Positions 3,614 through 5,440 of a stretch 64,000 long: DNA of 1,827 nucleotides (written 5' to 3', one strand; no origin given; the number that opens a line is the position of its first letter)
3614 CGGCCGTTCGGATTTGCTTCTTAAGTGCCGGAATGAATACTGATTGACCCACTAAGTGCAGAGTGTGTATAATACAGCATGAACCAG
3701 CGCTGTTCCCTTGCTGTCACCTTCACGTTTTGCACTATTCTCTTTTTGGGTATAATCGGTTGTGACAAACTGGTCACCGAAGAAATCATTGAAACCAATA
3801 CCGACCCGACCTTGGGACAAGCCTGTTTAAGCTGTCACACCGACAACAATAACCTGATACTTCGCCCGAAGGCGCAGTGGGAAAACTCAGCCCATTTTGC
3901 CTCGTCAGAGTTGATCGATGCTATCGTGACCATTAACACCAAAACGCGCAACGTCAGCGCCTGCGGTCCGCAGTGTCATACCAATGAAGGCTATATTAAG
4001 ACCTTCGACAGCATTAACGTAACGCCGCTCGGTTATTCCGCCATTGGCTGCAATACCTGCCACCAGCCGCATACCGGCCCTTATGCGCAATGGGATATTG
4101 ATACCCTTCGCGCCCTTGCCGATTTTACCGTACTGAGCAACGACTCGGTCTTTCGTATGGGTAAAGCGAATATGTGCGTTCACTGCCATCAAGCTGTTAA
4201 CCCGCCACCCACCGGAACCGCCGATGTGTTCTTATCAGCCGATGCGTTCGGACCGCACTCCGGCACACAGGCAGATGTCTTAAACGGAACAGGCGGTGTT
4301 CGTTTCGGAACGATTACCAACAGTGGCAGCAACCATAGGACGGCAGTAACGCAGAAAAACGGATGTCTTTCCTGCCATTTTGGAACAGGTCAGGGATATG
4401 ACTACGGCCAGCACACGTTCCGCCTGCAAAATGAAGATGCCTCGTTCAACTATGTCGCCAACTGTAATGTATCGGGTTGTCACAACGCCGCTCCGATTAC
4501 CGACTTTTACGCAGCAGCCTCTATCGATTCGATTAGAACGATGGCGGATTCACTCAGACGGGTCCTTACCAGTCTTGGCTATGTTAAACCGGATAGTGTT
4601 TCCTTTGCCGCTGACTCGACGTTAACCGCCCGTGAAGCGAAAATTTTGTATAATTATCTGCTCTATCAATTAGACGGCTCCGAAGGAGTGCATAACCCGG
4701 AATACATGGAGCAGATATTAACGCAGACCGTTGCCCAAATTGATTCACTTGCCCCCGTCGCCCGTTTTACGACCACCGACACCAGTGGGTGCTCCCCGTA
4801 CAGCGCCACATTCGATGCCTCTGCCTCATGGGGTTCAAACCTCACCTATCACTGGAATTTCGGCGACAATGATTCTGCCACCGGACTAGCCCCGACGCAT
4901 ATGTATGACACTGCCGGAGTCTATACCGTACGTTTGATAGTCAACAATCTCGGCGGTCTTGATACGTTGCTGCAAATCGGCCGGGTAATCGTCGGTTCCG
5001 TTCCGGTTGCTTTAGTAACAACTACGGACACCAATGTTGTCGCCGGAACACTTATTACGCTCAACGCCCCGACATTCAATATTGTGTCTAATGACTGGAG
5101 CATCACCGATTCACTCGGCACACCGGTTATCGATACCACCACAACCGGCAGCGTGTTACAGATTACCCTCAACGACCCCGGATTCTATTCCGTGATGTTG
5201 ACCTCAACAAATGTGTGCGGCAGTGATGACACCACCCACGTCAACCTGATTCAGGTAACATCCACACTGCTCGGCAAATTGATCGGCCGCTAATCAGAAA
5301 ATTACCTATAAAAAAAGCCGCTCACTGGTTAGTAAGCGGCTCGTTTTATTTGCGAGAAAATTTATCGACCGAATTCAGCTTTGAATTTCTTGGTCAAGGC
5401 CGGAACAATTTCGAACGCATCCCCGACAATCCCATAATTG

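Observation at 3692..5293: Extracellular multihaem cytochrome c lipoprotein with non-canonical haem motifs and a PKD domain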

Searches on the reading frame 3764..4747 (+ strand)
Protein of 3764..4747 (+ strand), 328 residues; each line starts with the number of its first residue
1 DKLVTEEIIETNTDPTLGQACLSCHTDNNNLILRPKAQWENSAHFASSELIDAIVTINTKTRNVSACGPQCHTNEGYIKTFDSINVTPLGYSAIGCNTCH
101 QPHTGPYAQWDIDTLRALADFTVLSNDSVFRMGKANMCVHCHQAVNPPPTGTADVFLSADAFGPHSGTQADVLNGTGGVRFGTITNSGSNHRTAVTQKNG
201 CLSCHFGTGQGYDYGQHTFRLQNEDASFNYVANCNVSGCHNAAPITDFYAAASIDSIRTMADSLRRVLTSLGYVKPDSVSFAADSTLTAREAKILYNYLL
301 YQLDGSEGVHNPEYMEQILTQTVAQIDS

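Call 39: search_solved_structures(query=A2, max_evalue=1, show_alignments=3)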
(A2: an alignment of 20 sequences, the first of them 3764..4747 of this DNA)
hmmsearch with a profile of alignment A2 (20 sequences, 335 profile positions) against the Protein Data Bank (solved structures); distinct sequences matched with E-value up to 1: 21.
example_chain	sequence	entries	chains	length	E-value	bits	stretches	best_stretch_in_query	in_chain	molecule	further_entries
6i5b_A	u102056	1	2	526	1.1e-10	44.6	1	55-332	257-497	Uncharacterized protein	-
8bcx_A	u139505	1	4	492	4.4e-06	29.4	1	195-330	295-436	Nitrite reductase (cytochrome; ammonia-forming)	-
6qvm_A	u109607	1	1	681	4.8e-06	29.3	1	60-331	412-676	Multiheme cytochrome cf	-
2j7a_A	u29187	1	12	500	1.3e-05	27.8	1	201-329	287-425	CYTOCHROME C NITRITE REDUCTASE NRFA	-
2vr0_A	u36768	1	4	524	1.4e-05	27.7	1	201-329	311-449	CYTOCHROME C NITRITE REDUCTASE, CATALYTIC SUBUNIT NFRA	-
1oah_A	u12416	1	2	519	0.0011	21.5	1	201-329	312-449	CYTOCHROME C NITRITE REDUCTASE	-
1fgj_A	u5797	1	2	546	0.0013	21.3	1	35-114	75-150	HYDROXYLAMINE OXIDOREDUCTASE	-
4fas_A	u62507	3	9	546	0.0015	21.1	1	35-114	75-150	Hydroxylamine oxidoreductase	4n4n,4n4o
6m0p_A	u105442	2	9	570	0.0016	21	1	35-114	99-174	Aerobic hydroxylamine oxidoreductase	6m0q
2ot4_A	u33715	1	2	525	0.0041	19.7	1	202-329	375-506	Eight-heme nitrite reductase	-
2zo5_A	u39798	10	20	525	0.0045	19.5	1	202-329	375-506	Eight-heme nitrite reductase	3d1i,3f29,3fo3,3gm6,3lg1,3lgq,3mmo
4q0t_A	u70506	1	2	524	0.0046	19.5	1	202-329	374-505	Eight-heme nitrite reductase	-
3owm_A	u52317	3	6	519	0.0055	19.2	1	202-329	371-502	Eight-heme nitrite reductase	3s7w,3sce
3uu9_A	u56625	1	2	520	0.0058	19.2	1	202-329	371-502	Eight-heme nitrite reductase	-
3rkh_A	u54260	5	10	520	0.0058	19.2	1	202-329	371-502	Eight-heme nitrite reductase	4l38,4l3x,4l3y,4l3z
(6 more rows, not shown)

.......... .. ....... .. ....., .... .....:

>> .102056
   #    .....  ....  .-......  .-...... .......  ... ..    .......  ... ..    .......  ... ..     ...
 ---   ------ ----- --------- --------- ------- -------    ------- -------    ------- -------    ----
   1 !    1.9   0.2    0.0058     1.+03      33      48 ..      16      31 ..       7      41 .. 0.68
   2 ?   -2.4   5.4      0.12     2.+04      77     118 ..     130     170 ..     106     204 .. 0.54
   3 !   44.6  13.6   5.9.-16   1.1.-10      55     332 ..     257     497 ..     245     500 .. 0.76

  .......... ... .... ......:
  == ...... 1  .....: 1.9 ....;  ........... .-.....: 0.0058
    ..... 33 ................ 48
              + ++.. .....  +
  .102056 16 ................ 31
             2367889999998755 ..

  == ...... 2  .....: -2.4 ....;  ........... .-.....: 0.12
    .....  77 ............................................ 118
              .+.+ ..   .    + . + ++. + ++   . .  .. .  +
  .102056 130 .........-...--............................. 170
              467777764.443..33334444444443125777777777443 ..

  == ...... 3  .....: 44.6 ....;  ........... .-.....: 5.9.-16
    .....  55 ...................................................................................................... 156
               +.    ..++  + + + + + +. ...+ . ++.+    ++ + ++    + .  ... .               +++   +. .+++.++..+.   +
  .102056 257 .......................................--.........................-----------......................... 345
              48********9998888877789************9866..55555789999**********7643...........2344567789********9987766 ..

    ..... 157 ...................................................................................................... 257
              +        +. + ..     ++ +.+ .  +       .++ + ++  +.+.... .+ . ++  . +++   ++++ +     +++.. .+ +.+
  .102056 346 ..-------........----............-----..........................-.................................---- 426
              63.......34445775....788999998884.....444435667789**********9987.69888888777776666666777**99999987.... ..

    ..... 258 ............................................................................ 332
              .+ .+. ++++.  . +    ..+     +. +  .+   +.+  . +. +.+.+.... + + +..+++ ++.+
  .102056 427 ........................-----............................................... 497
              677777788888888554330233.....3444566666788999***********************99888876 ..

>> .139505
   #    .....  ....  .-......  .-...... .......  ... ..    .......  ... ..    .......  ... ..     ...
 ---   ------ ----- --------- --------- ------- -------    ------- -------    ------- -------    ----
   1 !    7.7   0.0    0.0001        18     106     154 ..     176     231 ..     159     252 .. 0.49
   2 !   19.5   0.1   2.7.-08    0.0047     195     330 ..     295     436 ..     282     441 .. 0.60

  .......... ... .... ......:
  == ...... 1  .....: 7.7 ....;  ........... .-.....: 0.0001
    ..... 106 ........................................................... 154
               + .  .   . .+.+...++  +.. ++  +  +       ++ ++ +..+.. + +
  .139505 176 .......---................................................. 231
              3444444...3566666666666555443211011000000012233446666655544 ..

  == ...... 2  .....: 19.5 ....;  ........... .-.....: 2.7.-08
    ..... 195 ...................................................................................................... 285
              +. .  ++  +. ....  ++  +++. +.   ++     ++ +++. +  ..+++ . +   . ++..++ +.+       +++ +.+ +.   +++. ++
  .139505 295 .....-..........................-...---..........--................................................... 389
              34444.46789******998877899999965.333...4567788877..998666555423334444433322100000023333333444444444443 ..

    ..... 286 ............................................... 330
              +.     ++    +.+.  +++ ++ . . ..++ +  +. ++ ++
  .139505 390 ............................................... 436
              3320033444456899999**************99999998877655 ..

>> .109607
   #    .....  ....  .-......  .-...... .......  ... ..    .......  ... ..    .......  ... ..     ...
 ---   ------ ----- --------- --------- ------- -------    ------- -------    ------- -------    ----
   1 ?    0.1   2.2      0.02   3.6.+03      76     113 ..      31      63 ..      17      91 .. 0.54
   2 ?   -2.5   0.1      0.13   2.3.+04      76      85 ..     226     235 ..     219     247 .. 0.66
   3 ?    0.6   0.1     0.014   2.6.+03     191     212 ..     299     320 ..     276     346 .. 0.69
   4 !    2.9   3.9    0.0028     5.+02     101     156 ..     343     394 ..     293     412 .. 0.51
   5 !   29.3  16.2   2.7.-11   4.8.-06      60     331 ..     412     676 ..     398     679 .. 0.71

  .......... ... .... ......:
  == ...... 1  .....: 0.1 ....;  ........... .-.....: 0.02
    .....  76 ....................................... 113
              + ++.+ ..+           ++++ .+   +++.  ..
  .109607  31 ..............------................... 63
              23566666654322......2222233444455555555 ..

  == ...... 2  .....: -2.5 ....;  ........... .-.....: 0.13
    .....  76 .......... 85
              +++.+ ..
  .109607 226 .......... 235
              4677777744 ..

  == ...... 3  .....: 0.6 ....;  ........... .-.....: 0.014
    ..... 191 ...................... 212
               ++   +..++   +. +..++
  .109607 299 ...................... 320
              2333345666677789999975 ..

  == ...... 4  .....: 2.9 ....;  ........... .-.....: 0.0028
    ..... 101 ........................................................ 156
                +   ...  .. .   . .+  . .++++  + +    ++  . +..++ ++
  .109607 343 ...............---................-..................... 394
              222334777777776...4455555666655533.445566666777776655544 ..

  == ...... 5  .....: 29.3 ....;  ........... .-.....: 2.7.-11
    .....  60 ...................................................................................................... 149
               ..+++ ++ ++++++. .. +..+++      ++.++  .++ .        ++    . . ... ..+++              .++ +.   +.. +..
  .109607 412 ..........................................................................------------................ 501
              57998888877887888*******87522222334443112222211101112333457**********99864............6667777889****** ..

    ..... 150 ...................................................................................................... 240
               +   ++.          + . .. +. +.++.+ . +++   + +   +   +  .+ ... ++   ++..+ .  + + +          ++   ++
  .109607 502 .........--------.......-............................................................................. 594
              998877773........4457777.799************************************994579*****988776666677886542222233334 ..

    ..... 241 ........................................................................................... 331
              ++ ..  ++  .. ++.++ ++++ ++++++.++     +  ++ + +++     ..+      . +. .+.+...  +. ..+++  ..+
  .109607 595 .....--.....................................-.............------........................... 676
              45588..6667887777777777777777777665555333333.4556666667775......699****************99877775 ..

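Call 65: search_protein_representatives(protein=window:3764-4747:+)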
Query: 328 residues. Proteins with E-value up to 0.001 (for the whole library): 876; up to 1e-10: 441; up to 1e-30: 59. The best 150 are listed.
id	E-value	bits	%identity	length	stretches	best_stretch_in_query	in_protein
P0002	6.2e-186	633.5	83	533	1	1-328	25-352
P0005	1.6e-96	339.7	49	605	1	1-328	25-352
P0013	1.5e-93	329.9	51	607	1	1-328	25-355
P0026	1.5e-93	329.9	52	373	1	1-325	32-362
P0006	1.5e-87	310.2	46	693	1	1-328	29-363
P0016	2.0e-86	306.5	47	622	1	1-328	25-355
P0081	1.6e-81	290.4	48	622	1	1-327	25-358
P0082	1.2e-80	287.5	46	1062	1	1-328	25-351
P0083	1.7e-80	287.0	48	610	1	1-327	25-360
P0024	2.9e-80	286.3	50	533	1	1-324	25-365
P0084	6.6e-80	285.1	45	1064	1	1-324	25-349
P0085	2.1e-79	283.4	45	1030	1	1-324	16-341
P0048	2.3e-77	276.7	44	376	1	1-327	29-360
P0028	2.5e-77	276.6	46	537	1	1-328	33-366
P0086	2.7e-77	276.5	47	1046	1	1-325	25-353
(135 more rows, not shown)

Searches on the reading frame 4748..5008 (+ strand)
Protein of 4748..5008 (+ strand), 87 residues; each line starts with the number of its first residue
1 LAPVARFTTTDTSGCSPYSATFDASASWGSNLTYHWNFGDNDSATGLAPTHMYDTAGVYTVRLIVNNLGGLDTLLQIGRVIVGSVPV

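Call 68: search_protein_families(library=pfam, proteins=[window:4748-5008:+], max_evalue=1)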
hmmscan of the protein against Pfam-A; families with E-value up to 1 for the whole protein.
window:4748-5008:+ (87 aa): 2 families
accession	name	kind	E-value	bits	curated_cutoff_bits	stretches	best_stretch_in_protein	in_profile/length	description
PF18911.6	PKD_4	-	1.2e-18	67.4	27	1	2-73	3-76/85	PKD domain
PF00801.26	PKD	-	6.3e-12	45.8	23.5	1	12-72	9-72/80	PKD domain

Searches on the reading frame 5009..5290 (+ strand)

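Call 68: search_protein_families(library=pfam, proteins=[window:5009-5290:+], max_evalue=1)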
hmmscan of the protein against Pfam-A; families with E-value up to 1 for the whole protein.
window:5009-5290:+ (94 aa): 2 families
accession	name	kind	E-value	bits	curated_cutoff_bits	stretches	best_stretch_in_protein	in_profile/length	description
PF18911.6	PKD_4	-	0.00062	20.2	27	1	17-81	26-83/85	PKD domain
PF00801.26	PKD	-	0.014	15.9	23.5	1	3-76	4-75/80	PKD domain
